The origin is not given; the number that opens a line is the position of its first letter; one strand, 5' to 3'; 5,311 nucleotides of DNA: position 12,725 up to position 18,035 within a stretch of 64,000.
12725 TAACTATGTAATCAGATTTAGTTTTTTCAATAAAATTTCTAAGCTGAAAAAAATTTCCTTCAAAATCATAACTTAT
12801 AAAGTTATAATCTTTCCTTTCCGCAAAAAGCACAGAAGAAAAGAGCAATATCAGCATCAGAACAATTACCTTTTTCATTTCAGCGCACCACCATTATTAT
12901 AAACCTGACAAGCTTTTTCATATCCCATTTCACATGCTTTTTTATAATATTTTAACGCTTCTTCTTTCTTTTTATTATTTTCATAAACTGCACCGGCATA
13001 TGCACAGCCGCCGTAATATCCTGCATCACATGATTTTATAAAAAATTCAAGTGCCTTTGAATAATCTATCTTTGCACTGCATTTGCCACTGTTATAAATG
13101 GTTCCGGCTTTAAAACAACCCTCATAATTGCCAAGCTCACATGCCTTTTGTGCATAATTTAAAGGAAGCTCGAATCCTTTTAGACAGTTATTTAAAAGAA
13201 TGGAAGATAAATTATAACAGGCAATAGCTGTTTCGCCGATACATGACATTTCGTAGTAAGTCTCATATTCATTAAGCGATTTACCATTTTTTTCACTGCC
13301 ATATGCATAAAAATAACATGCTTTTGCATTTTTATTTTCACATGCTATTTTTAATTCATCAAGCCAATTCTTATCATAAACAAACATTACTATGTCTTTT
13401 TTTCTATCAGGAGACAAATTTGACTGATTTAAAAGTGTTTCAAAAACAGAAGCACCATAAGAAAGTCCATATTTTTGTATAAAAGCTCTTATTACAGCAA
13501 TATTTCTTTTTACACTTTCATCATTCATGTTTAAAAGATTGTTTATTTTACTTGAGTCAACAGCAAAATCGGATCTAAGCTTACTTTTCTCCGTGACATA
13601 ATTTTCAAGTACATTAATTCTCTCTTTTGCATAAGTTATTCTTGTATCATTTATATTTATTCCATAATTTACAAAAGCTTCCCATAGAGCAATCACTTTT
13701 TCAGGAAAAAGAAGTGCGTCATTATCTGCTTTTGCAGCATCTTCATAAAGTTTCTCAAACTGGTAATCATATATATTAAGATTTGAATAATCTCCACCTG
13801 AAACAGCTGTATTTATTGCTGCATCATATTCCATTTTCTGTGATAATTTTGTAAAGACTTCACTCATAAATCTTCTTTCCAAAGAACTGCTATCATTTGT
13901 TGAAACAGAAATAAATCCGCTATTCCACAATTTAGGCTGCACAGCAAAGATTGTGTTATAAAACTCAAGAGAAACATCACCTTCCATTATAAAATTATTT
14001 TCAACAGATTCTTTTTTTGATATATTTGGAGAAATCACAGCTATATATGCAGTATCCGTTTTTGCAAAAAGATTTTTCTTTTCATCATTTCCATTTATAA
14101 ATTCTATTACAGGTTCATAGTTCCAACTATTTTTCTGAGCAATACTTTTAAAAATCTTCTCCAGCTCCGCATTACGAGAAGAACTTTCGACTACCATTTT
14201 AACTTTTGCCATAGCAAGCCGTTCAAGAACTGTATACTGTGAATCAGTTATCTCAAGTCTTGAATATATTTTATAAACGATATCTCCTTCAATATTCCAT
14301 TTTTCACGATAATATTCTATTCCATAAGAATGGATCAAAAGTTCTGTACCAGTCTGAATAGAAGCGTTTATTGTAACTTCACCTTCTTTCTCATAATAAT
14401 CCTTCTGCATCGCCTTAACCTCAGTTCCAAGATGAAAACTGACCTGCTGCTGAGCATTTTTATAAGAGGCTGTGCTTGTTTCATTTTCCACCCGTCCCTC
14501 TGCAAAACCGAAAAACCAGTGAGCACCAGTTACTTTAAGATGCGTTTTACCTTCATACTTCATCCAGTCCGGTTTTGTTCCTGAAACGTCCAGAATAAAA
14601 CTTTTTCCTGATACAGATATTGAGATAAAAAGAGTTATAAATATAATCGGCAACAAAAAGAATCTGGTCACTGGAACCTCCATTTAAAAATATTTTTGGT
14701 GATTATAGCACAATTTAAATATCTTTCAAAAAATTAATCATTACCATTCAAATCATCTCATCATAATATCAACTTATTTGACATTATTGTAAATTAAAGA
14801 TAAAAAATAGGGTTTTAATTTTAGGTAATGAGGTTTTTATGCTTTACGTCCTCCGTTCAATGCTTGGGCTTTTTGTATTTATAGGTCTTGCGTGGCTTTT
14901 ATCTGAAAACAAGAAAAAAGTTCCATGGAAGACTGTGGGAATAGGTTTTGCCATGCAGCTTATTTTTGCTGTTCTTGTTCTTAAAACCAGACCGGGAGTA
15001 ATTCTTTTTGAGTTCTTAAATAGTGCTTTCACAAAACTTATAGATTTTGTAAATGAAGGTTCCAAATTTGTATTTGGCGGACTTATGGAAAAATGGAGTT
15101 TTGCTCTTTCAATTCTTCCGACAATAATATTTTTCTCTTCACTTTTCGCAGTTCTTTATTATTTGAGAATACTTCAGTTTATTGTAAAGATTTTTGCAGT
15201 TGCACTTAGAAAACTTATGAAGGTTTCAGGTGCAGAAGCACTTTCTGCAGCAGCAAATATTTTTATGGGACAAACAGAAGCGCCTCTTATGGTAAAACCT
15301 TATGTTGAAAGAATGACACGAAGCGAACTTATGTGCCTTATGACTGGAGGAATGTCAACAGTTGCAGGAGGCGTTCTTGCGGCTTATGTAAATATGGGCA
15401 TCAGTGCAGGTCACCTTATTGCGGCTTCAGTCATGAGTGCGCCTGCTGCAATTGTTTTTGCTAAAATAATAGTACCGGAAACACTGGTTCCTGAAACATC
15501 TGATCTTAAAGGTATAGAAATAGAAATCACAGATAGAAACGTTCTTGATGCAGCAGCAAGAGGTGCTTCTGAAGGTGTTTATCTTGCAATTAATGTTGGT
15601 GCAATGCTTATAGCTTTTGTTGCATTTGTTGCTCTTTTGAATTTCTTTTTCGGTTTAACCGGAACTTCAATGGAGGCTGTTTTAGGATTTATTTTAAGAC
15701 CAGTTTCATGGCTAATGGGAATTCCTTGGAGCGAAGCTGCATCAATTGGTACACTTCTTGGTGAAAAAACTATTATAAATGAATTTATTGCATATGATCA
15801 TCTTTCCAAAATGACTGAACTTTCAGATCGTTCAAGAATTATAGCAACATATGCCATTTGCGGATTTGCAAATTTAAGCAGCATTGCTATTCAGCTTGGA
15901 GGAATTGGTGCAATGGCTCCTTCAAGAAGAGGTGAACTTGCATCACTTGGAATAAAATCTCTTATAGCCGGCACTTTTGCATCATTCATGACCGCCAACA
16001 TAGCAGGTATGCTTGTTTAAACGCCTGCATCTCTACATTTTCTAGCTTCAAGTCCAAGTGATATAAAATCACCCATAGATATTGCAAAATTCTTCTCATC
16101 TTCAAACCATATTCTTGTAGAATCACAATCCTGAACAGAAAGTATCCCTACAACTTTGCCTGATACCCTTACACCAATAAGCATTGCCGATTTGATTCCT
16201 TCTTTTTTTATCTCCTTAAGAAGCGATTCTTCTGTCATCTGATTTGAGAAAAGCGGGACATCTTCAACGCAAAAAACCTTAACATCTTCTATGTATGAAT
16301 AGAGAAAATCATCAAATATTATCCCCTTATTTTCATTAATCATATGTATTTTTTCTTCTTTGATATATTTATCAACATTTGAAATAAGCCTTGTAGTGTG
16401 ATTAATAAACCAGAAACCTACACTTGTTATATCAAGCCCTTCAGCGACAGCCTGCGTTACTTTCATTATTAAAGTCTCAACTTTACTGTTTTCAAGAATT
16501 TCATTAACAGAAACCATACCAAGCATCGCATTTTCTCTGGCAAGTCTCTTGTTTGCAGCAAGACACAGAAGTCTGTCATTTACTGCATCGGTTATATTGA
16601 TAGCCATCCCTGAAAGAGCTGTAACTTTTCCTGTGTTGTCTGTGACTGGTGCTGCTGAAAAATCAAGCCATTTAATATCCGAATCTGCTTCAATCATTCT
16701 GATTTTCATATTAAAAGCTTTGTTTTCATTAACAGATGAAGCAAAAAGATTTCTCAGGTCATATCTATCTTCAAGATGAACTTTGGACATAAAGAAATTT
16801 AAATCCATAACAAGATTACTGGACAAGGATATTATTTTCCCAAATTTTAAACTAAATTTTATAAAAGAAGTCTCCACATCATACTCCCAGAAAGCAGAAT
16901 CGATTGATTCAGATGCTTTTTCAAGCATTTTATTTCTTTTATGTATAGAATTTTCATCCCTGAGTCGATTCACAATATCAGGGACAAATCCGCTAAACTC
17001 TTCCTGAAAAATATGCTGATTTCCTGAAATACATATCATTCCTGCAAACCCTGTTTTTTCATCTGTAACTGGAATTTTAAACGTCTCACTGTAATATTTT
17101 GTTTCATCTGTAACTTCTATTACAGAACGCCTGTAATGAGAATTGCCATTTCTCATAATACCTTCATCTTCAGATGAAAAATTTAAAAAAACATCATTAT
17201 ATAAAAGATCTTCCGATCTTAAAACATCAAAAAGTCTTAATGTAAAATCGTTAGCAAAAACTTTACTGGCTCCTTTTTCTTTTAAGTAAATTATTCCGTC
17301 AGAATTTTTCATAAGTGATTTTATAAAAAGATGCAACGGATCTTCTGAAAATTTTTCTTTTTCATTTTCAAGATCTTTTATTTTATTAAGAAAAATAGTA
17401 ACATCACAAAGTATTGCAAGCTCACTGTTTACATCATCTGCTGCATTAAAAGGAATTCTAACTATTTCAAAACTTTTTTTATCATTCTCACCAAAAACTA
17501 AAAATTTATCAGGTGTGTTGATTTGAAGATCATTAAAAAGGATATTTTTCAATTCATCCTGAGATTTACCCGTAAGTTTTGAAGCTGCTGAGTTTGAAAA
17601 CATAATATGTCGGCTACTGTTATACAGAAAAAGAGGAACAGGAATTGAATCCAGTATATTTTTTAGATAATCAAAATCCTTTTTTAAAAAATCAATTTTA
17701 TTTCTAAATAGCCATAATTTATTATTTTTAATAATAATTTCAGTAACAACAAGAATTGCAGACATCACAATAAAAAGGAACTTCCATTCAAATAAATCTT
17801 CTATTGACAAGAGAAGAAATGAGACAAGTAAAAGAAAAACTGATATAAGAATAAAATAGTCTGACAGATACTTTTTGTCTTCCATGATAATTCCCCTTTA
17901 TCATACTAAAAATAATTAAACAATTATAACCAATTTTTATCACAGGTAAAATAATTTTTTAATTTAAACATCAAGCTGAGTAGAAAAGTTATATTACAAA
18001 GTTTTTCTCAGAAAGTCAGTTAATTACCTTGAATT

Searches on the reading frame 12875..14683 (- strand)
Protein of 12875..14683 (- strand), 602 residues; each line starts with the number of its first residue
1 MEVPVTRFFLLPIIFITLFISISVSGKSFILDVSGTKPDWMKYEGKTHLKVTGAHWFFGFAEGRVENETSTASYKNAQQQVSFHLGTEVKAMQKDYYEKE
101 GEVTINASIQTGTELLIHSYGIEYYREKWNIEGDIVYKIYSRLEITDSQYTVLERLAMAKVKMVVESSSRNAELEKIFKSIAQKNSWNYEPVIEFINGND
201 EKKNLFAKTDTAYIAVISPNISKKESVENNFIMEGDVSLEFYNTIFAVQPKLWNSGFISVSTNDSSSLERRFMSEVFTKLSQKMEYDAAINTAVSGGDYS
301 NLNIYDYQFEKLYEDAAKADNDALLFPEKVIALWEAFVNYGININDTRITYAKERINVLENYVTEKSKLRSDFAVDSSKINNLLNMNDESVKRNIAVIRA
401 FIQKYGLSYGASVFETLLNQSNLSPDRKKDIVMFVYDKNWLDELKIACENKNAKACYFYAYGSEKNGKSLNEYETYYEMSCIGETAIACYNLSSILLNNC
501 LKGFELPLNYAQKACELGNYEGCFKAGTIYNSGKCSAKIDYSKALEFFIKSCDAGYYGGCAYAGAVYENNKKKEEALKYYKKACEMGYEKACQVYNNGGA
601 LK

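Call 85: search_protein_families(library=pfam, proteins=[window:12875-14683:-], max_evalue=0.00001)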
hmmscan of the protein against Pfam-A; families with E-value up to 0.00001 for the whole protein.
window:12875-14683:- (602 aa): 1 family
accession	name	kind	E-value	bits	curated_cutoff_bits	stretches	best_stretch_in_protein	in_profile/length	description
PF08238.18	Sel1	-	3.4e-06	27.9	30.7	0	521-556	2-36/36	Sel1 repeat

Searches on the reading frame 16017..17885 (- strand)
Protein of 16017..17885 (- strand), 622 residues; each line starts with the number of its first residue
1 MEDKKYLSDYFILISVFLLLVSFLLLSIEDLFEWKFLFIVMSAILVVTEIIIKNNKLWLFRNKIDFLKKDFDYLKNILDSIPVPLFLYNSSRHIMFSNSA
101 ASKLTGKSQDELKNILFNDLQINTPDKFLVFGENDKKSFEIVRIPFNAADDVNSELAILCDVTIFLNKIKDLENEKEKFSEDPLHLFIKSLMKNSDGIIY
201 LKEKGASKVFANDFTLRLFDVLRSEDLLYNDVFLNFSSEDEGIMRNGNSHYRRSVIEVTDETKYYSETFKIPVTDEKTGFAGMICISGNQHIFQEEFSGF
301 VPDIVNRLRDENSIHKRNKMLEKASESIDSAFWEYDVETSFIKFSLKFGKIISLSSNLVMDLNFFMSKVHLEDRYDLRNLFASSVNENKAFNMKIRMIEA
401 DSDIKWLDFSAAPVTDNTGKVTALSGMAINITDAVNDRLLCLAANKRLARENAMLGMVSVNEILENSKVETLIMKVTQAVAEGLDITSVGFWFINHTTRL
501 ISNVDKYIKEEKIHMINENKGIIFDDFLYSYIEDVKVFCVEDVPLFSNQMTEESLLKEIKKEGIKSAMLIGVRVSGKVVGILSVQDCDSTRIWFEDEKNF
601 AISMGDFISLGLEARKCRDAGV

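Call 85: search_protein_families(library=pfam, proteins=[window:16017-17885:-], max_evalue=0.00001)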
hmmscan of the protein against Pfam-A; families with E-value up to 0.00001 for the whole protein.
window:16017-17885:- (622 aa): 3 families
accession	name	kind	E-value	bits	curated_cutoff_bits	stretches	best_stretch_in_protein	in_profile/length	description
PF00989.32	PAS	-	2.1e-10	41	22.6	1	74-124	3-53/113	PAS fold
PF08447.18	PAS_3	-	7.5e-07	29.8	25.6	1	360-426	21-87/89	PAS fold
PF13426.13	PAS_9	-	2.5e-06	28.2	27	0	82-126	1-44/103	PAS domain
